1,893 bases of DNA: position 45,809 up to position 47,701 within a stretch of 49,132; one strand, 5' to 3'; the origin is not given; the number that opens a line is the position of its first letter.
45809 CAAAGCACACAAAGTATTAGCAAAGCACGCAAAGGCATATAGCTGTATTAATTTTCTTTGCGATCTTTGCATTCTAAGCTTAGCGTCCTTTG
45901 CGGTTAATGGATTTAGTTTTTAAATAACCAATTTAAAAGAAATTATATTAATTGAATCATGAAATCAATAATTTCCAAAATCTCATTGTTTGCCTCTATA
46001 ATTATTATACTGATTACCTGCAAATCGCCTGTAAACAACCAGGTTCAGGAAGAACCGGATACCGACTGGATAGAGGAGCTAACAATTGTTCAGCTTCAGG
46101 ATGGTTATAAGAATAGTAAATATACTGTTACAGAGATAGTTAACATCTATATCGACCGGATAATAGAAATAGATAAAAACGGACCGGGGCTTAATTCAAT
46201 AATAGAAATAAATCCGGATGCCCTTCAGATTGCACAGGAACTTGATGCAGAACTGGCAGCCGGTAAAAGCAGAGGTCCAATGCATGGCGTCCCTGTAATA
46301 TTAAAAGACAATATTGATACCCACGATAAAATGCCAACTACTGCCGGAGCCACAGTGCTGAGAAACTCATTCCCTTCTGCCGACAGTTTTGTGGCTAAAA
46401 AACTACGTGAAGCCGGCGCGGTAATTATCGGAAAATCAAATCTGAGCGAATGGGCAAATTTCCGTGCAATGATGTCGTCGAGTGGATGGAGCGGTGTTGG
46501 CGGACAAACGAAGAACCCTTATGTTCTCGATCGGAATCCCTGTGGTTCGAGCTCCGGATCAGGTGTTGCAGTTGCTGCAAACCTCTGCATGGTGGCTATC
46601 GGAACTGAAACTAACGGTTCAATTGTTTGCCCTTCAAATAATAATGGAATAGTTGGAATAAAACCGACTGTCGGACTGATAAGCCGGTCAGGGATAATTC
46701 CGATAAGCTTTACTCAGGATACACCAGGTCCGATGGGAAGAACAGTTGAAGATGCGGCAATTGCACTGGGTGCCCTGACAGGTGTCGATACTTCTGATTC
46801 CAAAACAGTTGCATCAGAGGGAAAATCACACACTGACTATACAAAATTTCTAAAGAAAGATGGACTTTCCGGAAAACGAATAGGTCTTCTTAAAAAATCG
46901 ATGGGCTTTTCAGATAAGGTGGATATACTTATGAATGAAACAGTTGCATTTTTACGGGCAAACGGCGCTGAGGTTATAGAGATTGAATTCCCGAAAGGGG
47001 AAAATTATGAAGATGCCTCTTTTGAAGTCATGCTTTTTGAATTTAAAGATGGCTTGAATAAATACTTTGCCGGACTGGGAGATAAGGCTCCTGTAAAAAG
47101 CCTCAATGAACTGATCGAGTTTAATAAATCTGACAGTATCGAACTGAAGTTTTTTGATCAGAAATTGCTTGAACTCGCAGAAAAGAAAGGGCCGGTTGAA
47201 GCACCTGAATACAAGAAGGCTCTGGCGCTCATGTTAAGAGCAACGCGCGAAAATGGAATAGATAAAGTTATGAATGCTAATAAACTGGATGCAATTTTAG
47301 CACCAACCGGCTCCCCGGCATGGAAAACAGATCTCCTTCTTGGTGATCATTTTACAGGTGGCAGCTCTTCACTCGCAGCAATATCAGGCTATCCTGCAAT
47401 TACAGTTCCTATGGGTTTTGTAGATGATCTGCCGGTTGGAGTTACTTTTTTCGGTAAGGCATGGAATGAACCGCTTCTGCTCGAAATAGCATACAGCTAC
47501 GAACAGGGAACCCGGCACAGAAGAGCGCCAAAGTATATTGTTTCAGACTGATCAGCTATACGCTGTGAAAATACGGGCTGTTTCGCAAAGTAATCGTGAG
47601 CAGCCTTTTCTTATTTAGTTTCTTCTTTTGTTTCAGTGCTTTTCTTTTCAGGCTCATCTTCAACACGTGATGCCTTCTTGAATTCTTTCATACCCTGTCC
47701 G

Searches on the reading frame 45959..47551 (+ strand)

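Call 21: search_protein_families(library=pfam, proteins=[window:45959-47551:+], max_evalue=0.001)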
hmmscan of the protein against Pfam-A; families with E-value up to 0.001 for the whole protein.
window:45959-47551:+ (530 aa): 1 family
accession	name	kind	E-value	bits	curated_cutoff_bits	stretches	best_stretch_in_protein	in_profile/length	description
PF01425.27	Amidase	-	3.6e-94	316.8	27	1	59-508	1-445/445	Amidase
